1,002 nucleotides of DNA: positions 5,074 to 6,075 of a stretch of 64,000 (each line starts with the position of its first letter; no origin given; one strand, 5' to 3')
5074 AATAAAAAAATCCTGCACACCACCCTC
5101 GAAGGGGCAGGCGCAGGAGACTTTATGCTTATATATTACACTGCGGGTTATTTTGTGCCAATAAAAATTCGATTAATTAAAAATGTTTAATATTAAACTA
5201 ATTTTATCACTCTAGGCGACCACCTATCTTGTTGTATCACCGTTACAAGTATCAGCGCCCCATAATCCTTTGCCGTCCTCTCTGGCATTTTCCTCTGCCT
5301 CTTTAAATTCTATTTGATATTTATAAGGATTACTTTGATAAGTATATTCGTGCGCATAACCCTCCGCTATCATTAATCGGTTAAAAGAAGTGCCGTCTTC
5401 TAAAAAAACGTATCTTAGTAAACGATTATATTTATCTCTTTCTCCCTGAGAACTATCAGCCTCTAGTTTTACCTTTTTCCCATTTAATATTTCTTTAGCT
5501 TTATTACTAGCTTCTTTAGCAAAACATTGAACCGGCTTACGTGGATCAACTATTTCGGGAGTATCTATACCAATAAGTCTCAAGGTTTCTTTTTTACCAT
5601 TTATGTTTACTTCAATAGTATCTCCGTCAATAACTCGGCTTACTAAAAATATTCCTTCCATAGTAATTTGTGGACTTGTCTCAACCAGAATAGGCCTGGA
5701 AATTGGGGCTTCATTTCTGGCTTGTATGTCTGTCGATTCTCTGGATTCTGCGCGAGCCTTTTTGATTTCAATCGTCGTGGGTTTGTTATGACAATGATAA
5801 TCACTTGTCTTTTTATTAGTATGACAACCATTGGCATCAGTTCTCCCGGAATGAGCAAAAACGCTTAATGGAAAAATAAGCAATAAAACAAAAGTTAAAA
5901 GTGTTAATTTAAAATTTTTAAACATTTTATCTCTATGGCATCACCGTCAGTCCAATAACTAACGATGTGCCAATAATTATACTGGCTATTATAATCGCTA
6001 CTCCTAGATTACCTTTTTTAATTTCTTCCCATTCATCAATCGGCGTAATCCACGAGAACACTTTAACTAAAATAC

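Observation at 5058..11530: AT-rich promoter-to-terminator cassette (secreted nuclease + DUF350 + giant surface protease) bracketed by a perfect 16-bp direct repeat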

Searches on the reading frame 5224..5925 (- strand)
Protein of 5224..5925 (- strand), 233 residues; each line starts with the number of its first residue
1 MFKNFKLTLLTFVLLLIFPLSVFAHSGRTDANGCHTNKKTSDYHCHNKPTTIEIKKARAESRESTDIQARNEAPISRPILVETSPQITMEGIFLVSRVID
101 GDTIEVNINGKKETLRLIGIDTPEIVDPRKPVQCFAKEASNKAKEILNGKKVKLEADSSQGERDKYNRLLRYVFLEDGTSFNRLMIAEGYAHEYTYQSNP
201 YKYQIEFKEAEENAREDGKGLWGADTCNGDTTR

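Call 7: search_protein_families(library=pfam, proteins=[window:5224-5925:-], max_evalue=0.01)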
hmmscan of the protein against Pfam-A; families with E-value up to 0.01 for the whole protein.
window:5224-5925:- (233 aa): 1 family
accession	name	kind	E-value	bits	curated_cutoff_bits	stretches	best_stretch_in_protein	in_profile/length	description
PF00565.23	SNase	-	9.8e-26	90.7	21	1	114-222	1-105/107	Staphylococcal nuclease homologue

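Call 34: find_homologous_proteins(query=window:5224-5925:-, max_evalue=1e-10)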
Query window:5224-5925:- (233 aa): 6102 proteins with E <= 1e-10 among 7184 candidates; the best 120 are listed.
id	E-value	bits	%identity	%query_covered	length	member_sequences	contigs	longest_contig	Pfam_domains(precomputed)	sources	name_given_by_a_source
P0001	5.5e-143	492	100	94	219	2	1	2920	PF00565.24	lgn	-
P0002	1.3e-106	373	72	100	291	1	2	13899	PF00565.24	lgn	-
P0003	1.7e-103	363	72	98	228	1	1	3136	PF00565.24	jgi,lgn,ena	-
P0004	9.1e-88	312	63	100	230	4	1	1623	PF00565.24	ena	-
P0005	6.2e-87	309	58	98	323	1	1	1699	PF00565.24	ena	-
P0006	3.1e-83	297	61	97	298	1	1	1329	PF00565.24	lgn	-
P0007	5.1e-82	293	59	97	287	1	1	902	PF05901.17,PF00565.24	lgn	-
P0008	4.7e-80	287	59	97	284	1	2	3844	PF00565.24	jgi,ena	-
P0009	1.8e-77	278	62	96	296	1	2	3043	PF00565.24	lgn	-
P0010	1.0e-74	269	60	96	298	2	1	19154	PF00565.24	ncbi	-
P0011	7.4e-74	266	61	96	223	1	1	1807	PF00565.24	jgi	jgi:endonuclease YncB( thermonuclease family)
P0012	2.5e-73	265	59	96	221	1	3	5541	PF00565.24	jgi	jgi:endonuclease YncB( thermonuclease family)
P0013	1.5e-72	262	56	97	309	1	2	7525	PF00565.24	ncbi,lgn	-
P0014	1.7e-72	262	59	98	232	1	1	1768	PF00565.24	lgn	-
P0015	8.0e-72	260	59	94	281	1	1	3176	PF00565.24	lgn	-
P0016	1.0e-69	253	63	81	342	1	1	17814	PF00565.24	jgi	jgi:micrococcal nuclease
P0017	1.2e-69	253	49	94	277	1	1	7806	PF00565.24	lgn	-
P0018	1.7e-69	252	80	61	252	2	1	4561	PF00565.24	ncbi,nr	ncbi:MAG: thermonuclease family protein [Candidatus Margulisbacteria bacterium]|nr:thermonuclease fa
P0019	2.4e-69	252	74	65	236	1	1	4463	PF00565.24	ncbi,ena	-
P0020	4.1e-69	251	78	61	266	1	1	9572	PF00565.24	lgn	-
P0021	7.4e-69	250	56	91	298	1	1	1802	PF05901.17,PF00565.24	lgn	-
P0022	9.3e-69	250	59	99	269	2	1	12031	PF00565.24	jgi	jgi:micrococcal nuclease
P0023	2.9e-68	248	77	61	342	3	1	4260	PF00565.24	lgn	-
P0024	3.8e-68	248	72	66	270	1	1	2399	PF00565.24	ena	-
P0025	3.8e-68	248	64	76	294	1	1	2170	PF00565.24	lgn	-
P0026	6.0e-68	247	51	97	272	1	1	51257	PF00565.24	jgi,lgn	jgi:micrococcal nuclease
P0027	1.7e-67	245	76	60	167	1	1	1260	PF00565.24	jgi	jgi:micrococcal nuclease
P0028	2.1e-67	245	80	58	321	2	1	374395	PF00565.24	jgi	jgi:endonuclease YncB( thermonuclease family)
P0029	5.8e-67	244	74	63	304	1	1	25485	PF00565.24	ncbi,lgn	-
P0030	7.2e-67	243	69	69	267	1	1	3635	PF00565.24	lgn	-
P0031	8.9e-67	243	73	66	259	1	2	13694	PF00565.24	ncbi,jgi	-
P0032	9.7e-67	243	57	95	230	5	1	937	PF00565.24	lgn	-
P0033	9.7e-67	243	63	73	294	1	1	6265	PF00565.24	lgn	-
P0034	1.2e-66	243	62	81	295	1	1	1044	PF00565.24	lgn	-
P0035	1.5e-66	242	60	85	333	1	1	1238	PF00565.24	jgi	jgi:micrococcal nuclease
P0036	1.6e-66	242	78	59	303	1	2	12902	PF00565.24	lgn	-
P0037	1.6e-66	242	73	64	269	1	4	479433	PF00565.24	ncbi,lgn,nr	ncbi:MAG: thermonuclease family protein [Patescibacteria group bacterium]|nr:thermonuclease family p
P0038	1.7e-66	242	55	96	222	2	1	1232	PF00565.24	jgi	jgi:endonuclease YncB( thermonuclease family)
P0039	1.8e-66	242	67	71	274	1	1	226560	PF00565.24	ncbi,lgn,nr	ncbi:MAG: thermonuclease family protein [Candidatus Peregrinibacteria bacterium]|nr:thermonuclease f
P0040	2.1e-66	242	74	61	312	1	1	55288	PF00565.24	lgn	-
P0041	2.7e-66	242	55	99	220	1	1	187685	PF00565.24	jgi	jgi:micrococcal nuclease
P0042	2.9e-66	241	72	65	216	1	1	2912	PF00565.24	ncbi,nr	ncbi:MAG: thermonuclease family protein, partial [Bacteroidetes bacterium]|nr:thermonuclease family 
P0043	3.7e-66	241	61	81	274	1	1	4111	PF00565.24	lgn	-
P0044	4.1e-66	241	56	95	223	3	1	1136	PF00565.24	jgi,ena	-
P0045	9.1e-66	240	75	61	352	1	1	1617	PF00565.24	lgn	-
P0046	9.6e-66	240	71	64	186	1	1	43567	PF00565.24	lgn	-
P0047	1.0e-65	240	71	67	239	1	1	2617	PF00565.24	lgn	-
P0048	1.1e-65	240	74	61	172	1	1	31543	PF00565.24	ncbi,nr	ncbi:MAG: thermonuclease family protein [Candidatus Moranbacteria bacterium]|nr:thermonuclease famil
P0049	1.1e-65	240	73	61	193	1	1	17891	PF00565.24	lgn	-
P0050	1.3e-65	239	72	63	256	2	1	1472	PF00565.24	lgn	-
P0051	1.4e-65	239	74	62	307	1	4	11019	PF00565.24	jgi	jgi:micrococcal nuclease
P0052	1.4e-65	239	79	58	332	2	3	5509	PF00565.24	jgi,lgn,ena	-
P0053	2.0e-65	239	74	64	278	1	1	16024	PF00565.24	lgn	-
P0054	2.2e-65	239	74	61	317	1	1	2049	PF00565.24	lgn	-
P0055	2.5e-65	238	63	77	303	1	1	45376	PF00565.24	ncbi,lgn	-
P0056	2.8e-65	238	54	97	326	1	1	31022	PF00565.24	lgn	-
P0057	3.8e-65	238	78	58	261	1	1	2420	PF00565.24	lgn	-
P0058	3.8e-65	238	57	96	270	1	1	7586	PF00565.24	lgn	-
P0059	4.2e-65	238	63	73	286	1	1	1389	PF00565.24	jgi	jgi:micrococcal nuclease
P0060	4.3e-65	238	53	98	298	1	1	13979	PF00565.24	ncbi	-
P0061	4.3e-65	238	66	75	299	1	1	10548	PF00565.24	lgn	-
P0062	4.4e-65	238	68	67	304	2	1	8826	PF00565.24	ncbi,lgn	-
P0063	4.5e-65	238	73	61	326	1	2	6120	PF00565.24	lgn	-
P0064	7.6e-65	237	74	60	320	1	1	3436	PF00565.24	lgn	-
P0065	8.7e-65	237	55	97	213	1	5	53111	PF00565.24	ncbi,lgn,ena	ncbi:MAG: thermonuclease family protein [Patescibacteria group bacterium]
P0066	9.0e-65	237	71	64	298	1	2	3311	PF00565.24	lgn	-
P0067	1.2e-64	236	53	94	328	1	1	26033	PF00565.24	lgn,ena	-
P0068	1.7e-64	236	60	76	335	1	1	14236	PF00565.24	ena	-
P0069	1.8e-64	236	75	61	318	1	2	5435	PF00565.24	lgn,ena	-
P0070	1.9e-64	236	77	61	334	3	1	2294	PF00565.24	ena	-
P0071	2.2e-64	235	73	61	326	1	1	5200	PF00565.24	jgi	jgi:micrococcal nuclease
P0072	2.5e-64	235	63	78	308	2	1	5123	PF00565.24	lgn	-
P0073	2.8e-64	235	73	61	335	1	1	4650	PF00565.24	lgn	-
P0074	3.4e-64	235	51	98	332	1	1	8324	PF00565.24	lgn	-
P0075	4.3e-64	234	71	62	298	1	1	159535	PF00565.24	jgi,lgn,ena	-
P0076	7.0e-64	234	71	63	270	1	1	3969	PF05901.17,PF00565.24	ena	-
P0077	7.2e-64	234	71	60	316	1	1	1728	PF00565.24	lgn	-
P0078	8.4e-64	233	70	61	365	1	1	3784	PF05901.17,PF00565.24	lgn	-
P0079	8.5e-64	233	69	66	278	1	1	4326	PF00565.24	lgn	-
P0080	8.6e-64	233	63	70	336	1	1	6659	PF00565.24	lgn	-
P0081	9.7e-64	233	70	64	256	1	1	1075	PF00565.24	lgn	-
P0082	9.9e-64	233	62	77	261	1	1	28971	PF00565.24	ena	-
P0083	1.2e-63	233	65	67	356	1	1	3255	PF00565.24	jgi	jgi:micrococcal nuclease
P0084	1.4e-63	233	64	72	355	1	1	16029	PF00565.24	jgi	-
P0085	1.4e-63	233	72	61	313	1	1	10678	PF00565.24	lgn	-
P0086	1.5e-63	233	67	70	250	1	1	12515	PF00565.24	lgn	-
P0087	1.9e-63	232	72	61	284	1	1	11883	PF00565.24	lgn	-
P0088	1.9e-63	232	75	61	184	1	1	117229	PF00565.24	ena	-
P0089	2.0e-63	232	70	67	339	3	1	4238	PF00565.24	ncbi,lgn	-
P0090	2.1e-63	232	75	61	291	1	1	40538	PF00565.24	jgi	jgi:micrococcal nuclease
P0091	2.6e-63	232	74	61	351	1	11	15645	PF00565.24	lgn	-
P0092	2.6e-63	232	51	96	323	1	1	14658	PF00565.24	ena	-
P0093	3.3e-63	231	65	70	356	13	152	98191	PF00565.24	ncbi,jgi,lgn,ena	jgi:micrococcal nuclease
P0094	3.5e-63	231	51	96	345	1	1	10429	PF00565.24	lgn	-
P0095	3.5e-63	231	74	61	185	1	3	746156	PF00565.24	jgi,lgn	jgi:micrococcal nuclease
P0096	4.3e-63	231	61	77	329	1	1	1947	PF00565.24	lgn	-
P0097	4.4e-63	231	75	58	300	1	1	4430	PF05901.17,PF00565.24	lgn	-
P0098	5.8e-63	231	71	62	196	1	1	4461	PF00565.24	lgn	-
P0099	7.4e-63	230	74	62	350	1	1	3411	PF00565.24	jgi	jgi:endonuclease YncB( thermonuclease family)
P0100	7.9e-63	230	68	66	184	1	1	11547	PF00565.24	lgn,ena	-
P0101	8.0e-63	230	54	96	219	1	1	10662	PF00565.24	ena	-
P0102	8.4e-63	230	61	74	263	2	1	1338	PF00565.24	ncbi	-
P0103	8.4e-63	230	72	64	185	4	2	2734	PF00565.24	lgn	-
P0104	1.2e-62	230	70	62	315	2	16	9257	PF00565.24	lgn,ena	-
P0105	1.2e-62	230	52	97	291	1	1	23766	PF00565.24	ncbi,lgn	-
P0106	1.2e-62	230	72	62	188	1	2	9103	PF00565.24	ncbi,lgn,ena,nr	ncbi:MAG: thermonuclease family protein [Candidatus Moranbacteria bacterium]|nr:thermonuclease famil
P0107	1.3e-62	230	71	65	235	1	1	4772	PF00565.24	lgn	-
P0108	1.4e-62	229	68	64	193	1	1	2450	PF00565.24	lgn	-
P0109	1.5e-62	229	76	61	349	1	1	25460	PF05901.17,PF00565.24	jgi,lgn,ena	-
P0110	1.5e-62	229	55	92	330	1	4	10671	PF05901.17,PF00565.24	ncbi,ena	-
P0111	1.7e-62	229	51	97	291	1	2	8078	PF00565.24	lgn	-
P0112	2.2e-62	229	62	73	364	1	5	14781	PF00565.24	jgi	jgi:endonuclease YncB( thermonuclease family)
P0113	2.4e-62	229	70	61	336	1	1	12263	PF00565.24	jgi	jgi:micrococcal nuclease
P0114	2.4e-62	229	72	61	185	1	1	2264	PF00565.24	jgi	jgi:micrococcal nuclease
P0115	2.5e-62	229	63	69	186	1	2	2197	PF00565.24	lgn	-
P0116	2.6e-62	229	72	61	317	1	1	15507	PF00565.24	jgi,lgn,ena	-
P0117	2.9e-62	228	51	98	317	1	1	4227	PF00565.24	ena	-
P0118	2.9e-62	228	57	78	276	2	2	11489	PF00565.24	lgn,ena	-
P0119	3.6e-62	228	53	96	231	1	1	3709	PF00565.24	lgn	-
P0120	4.2e-62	228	68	67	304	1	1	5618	PF00565.24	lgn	-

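Call 35: find_encoding_contigs(protein=P0002, flank=10000, max_places=4)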
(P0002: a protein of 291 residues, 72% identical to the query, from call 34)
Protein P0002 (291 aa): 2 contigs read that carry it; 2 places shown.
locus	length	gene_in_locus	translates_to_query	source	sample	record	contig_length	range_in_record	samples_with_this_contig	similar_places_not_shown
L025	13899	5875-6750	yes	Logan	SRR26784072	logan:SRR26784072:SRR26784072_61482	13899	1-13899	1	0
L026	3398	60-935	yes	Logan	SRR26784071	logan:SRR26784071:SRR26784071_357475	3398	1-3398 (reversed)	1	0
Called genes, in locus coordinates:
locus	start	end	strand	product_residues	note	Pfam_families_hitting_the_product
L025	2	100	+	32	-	?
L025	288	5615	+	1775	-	-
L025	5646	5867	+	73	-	PF03994:DUF350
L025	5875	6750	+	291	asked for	PF00565:SNase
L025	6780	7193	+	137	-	PF12773:DZR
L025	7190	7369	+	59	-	-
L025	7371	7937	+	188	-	-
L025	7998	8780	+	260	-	PF08378:NERD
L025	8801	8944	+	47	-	-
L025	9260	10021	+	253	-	-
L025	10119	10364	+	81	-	PF18903:DUF5659 (weak)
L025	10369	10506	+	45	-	-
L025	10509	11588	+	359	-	PF13481:AAA_25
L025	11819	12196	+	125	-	-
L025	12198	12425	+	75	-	-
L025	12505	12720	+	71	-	PF12728:HTH_17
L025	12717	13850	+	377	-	PF14659:Phage_int_SAM_3, PF00589:Phage_integrase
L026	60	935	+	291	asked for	PF00565:SNase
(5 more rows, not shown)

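Call 36: find_encoding_contigs(protein=P0003, flank=10000, max_places=4)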
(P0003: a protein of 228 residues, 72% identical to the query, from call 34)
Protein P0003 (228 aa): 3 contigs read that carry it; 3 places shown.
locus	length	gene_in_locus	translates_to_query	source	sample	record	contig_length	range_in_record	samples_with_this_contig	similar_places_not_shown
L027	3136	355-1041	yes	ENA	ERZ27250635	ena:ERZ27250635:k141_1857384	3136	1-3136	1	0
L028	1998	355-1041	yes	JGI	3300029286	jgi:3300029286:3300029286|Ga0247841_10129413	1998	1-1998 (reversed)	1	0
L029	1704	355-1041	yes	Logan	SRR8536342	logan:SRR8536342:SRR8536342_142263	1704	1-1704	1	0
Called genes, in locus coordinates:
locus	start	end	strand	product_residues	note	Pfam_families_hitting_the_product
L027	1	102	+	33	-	?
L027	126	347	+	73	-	PF03994:DUF350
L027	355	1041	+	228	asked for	PF00565:SNase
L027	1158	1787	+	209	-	PF13489:Methyltransf_23, PF03848:TehB (weak), PF13847:Methyltransf_31, PF08241:Methyltransf_11, PF08242:Methyltransf_12, PF13649:Methyltransf_25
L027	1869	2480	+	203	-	PF02223:Thymidylate_kin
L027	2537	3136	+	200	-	?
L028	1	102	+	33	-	?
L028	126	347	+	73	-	PF03994:DUF350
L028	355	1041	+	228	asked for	PF00565:SNase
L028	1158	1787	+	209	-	PF13489:Methyltransf_23, PF03848:TehB (weak), PF13847:Methyltransf_31, PF08241:Methyltransf_11, PF08242:Methyltransf_12, PF13649:Methyltransf_25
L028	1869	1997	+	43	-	?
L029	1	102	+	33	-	?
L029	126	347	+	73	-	PF03994:DUF350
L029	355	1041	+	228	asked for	PF00565:SNase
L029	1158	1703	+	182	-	?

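Call 42: search_protein_families(library=pfam, proteins=[L025:288-5615:+, L025:7371-7937:+, L025:9260-10021:+, L025:10509-11588:+, L025:11819-12196:+, L025:12717-13850:+], max_evalue=0.001)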
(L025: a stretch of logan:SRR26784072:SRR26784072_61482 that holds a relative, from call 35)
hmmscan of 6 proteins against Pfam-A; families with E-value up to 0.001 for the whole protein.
L025:288-5615:+ (1775 aa): 2 families
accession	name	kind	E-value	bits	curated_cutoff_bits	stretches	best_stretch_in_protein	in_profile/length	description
PF00082.27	Peptidase_S8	-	4.1e-16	59.6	21.8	1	461-581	167-288/288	Subtilase family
PF18884.5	TSP3_bac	-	1.7e-05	24.9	25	0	1682-1702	1-20/22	Bacterial TSP3 repeat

L025:7371-7937:+ (188 aa): 0 families

L025:9260-10021:+ (253 aa): 0 families

L025:10509-11588:+ (359 aa): 1 family
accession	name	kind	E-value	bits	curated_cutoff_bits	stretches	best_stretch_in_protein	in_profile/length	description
PF13481.12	AAA_25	-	2.9e-26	92.8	27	1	39-202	15-193/195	AAA domain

L025:11819-12196:+ (125 aa): 0 families

L025:12717-13850:+ (377 aa): 2 families
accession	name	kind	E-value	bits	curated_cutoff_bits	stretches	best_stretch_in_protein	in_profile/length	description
PF00589.27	Phage_integrase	-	6.7e-32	111.1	27.1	1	169-332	2-169/172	Phage integrase family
PF14659.12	Phage_int_SAM_3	-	5e-09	36.7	22.6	1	64-118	1-54/58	Phage integrase, N-terminal SAM-like domain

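Call 47: find_encoding_contigs(protein=P0010, flank=10000, max_places=2)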
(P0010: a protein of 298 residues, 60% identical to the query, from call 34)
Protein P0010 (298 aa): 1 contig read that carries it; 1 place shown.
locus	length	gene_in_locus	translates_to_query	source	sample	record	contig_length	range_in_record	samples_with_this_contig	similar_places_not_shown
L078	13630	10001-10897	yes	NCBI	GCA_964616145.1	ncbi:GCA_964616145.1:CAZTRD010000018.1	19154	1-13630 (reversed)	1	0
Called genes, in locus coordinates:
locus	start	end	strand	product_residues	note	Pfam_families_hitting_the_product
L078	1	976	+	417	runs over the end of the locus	PF01041:DegT_DnrJ_EryC1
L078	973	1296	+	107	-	PF01588:tRNA_bind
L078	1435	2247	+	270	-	PF04402:SIMPL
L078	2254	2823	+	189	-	PF08207:EFP_N, PF09285:Elong-fact-P_C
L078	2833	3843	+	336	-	PF02388:FemAB, PF13480:Acetyltransf_6, PF02388:FemAB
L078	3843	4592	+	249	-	PF08478:POTRA_1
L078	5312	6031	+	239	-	PF01628:HrcA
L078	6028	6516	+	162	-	PF01025:GrpE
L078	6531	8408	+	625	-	PF00012:HSP70, PF06723:MreB_Mbl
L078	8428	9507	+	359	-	PF00226:DnaJ, PF01556:DnaJ_C, PF27659:CHP02642 (faint), PF00684:DnaJ_CXXCXGXG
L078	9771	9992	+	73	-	PF03994:DUF350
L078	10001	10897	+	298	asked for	PF00565:SNase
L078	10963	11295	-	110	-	PF01679:Pmp3 (weak)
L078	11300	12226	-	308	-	PF28530:DUF8426, PF14281:PDDEXK_4 (weak), PF01939:NucS_C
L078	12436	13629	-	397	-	?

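Call 48: find_encoding_contigs(protein=P0016, flank=10000, max_places=2)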
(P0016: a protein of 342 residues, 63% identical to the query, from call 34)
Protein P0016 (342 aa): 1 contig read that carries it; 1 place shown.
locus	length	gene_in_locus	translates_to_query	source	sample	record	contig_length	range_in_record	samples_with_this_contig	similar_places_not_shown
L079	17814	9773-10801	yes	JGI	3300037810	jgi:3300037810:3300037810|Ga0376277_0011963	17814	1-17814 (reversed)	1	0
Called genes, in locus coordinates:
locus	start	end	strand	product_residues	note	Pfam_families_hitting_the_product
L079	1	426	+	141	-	?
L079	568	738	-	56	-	-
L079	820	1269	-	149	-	-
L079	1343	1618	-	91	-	-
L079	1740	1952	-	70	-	-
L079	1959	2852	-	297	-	PF13495:Phage_int_SAM_4, PF00589:Phage_integrase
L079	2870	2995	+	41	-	-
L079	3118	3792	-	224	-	PF00589:Phage_integrase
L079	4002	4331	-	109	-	-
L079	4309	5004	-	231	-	-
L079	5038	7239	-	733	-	PF01751:Toprim (weak), PF13155:Toprim_2, PF13662:Toprim_4 (weak)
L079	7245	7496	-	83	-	PF18903:DUF5659 (weak)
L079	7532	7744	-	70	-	PF01381:HTH_3, PF13560:HTH_31 (weak)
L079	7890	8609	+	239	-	PF01381:HTH_3 (faint)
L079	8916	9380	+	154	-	-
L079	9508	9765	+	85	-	-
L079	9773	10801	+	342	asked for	PF00565:SNase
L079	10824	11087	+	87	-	-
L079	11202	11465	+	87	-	-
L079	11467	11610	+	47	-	-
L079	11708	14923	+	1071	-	PF02384:N6_Mtase, PF20473:MmeI_Mtase (weak), PF07669:Eco57I (weak), PF18135:Type_ISP_C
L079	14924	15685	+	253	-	PF12705:PDDEXK_1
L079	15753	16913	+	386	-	-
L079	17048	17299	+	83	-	-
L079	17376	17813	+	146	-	?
